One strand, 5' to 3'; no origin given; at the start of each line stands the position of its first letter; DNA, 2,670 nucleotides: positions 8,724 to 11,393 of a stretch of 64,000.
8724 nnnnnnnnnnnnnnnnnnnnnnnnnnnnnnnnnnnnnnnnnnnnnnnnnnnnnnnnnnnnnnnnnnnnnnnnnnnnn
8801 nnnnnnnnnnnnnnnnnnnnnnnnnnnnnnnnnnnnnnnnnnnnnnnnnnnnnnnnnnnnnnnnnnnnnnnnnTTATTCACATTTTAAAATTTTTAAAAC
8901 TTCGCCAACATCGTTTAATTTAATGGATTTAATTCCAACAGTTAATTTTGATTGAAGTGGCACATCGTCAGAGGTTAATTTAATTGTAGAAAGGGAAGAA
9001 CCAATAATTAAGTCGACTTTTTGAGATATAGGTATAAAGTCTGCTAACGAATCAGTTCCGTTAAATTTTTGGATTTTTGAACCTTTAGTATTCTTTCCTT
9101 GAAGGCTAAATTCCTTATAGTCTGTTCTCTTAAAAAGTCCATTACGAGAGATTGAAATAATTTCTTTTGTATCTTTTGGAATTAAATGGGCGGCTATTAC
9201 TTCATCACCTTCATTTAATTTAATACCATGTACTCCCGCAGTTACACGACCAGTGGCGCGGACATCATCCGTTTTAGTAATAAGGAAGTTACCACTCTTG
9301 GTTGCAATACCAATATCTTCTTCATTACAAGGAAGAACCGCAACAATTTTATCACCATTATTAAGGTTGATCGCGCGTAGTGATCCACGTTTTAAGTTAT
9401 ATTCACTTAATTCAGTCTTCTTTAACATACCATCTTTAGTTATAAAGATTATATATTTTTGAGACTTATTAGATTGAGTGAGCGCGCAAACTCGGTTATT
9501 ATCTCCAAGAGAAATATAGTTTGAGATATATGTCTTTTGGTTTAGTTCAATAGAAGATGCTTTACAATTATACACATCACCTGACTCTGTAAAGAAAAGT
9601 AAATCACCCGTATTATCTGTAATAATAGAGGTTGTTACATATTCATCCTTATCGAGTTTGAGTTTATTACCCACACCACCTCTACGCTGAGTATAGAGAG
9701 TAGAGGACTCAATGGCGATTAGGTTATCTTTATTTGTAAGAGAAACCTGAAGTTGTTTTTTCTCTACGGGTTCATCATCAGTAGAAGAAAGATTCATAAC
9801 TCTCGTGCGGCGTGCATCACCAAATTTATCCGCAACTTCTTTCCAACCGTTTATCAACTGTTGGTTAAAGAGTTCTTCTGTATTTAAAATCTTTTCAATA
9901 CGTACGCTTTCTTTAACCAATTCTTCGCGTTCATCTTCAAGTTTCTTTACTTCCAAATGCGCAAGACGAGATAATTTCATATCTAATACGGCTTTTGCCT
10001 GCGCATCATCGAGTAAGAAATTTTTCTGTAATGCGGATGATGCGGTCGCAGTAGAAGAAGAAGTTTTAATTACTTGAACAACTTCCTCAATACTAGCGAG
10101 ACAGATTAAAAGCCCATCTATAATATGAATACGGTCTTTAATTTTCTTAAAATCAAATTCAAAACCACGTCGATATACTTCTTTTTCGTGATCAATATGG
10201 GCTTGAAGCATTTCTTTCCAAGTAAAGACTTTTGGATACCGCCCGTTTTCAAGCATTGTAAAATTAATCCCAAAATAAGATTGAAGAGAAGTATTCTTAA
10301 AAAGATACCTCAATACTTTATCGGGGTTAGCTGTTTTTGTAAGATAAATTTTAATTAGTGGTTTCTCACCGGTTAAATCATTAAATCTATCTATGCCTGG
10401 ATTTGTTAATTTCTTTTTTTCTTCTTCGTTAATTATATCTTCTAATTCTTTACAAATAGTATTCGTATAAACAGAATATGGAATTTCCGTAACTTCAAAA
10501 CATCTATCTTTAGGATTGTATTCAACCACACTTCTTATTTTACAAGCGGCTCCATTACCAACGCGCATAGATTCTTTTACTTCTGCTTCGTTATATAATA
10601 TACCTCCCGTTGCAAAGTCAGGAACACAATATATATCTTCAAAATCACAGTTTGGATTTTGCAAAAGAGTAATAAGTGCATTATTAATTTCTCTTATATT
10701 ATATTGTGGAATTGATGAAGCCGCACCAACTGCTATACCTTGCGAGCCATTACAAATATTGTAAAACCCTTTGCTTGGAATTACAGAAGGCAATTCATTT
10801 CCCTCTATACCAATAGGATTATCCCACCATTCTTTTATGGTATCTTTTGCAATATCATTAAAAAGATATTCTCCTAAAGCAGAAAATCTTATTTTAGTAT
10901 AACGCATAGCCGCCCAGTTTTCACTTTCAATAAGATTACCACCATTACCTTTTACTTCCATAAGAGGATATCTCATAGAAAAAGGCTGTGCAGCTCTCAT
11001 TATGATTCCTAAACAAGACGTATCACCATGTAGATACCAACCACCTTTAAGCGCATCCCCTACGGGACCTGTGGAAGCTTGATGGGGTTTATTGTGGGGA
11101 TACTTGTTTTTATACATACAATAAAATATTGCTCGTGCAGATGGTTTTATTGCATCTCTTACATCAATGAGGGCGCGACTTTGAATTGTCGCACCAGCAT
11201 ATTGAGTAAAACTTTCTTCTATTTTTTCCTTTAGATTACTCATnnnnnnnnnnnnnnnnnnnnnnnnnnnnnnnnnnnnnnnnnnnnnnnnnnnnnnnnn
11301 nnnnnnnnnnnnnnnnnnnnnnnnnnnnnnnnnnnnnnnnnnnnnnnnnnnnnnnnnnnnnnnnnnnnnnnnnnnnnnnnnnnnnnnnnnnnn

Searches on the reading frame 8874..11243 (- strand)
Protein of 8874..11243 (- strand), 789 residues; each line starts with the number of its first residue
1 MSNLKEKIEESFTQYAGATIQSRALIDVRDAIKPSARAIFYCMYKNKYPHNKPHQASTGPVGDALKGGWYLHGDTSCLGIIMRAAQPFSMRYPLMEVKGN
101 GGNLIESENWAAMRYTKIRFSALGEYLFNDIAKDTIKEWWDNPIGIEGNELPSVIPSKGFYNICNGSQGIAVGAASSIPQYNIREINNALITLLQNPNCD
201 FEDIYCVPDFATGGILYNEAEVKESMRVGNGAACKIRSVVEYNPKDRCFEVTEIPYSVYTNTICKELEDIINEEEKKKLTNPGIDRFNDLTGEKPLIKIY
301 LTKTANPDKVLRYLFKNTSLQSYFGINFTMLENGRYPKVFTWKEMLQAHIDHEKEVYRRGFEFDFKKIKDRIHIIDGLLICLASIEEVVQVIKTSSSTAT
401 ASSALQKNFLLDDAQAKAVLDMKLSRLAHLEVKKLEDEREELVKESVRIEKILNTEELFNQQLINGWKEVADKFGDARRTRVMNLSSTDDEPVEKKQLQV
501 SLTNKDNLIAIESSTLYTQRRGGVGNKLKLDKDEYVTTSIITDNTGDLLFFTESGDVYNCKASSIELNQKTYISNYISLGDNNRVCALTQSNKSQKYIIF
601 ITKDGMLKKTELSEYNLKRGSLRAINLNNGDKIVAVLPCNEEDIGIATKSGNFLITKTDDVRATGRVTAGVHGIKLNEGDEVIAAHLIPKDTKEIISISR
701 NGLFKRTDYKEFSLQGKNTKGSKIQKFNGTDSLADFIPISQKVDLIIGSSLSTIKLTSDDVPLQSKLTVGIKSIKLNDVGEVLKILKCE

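Call 19: search_protein_families(library=phrogs, proteins=[window:8874-11243:-], max_evalue=0.00001)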
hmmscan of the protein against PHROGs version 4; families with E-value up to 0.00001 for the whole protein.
window:8874-11243:- (789 aa): 3 families
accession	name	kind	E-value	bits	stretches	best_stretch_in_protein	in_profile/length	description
phrog_551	-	DNA, RNA and nucleotide metabolism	5.7e-101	340.1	1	3-711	11-700/701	DNA topoisomerase II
phrog_28877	-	DNA, RNA and nucleotide metabolism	3.5e-80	271.1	1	6-681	690-1366/1441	DNA topoisomerase II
phrog_20354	-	DNA, RNA and nucleotide metabolism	2.2e-12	48.6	1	4-133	8-135/142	DNA topoisomerase II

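Call 20: search_dna_similar(query=window:8874-11243:-, collection=phages, mode=protein, max_rows=25)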
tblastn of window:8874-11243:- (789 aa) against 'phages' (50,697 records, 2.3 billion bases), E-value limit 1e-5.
Records with a match: 588; places in all: 589; records where one place covers at least 80% of the query: 115.
Best place of each record, by identity: <60% 588.
By first word of the organism name: Escherichia 155; Acinetobacter 63; Bacteriophage 51; Bacillus 48; Erwinia 41; Aeromonas 33; Lactococcus 22; Vibrio 16; Enterococcus 15; Listeria 15; and 31 more.
By host as written in the record: - 98; Escherichia coli 47; Erwinia amylovora 34; Acinetobacter baumannii 18; Lactococcus lactis 17; Listeria monocytogenes 13; Escherichia coli LF82 13; Aeromonas salmonicida 13; and 171 more.
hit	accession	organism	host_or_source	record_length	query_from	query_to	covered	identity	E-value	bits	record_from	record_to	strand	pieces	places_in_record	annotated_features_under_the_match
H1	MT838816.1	Bacteriophage sp.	human fecal samples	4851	3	776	98%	33.8%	6e-118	395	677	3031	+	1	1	record has no annotation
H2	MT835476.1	Bacteriophage sp.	human fecal samples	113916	3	785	99%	33.4%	4e-106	364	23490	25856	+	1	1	record has no annotation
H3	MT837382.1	Bacteriophage sp.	human fecal samples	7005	3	778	98%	33.7%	1e-110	377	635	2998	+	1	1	record has no annotation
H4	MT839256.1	Bacteriophage sp.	human fecal samples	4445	3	777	98%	33.6%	2e-110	373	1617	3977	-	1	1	record has no annotation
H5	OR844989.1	Staphylococcus phage SA 1306 Kay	Staphylococcus aureus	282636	3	778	98%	33.4%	4e-113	384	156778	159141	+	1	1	record has no annotation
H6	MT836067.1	Bacteriophage sp.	human fecal samples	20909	3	788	100%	32.8%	1e-108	371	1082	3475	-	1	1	record has no annotation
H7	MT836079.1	Bacteriophage sp.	human fecal samples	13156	3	788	100%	32.4%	1e-107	369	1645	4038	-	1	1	record has no annotation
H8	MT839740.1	Bacteriophage sp.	human fecal samples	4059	3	789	100%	32.3%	4e-113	378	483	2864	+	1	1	record has no annotation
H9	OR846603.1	Enterococcus phage Efs 1-1-1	Enterococcus faecalis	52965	3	785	99%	32.1%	1e-106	365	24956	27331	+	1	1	record has no annotation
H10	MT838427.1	Bacteriophage sp.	human fecal samples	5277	3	788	100%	32.0%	6e-100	345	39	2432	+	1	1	record has no annotation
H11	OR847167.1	Listeria phage LM 4-11-1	Listeria monocytogenes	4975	3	789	100%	31.9%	1e-104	358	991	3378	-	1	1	record has no annotation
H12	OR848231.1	Listeria phage LM 4-14-1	Listeria monocytogenes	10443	3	788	100%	31.5%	3e-102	352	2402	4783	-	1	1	record has no annotation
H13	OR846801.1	Listeria phage LM 4-11-1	Listeria monocytogenes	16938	3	788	100%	31.5%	3e-102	352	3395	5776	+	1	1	record has no annotation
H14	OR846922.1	Listeria phage LM 4-11-1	Listeria monocytogenes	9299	3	788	100%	31.5%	7e-102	351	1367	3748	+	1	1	record has no annotation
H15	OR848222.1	Listeria phage LM 4-14-1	Listeria monocytogenes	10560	3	788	100%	31.5%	7e-102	351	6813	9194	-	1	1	record has no annotation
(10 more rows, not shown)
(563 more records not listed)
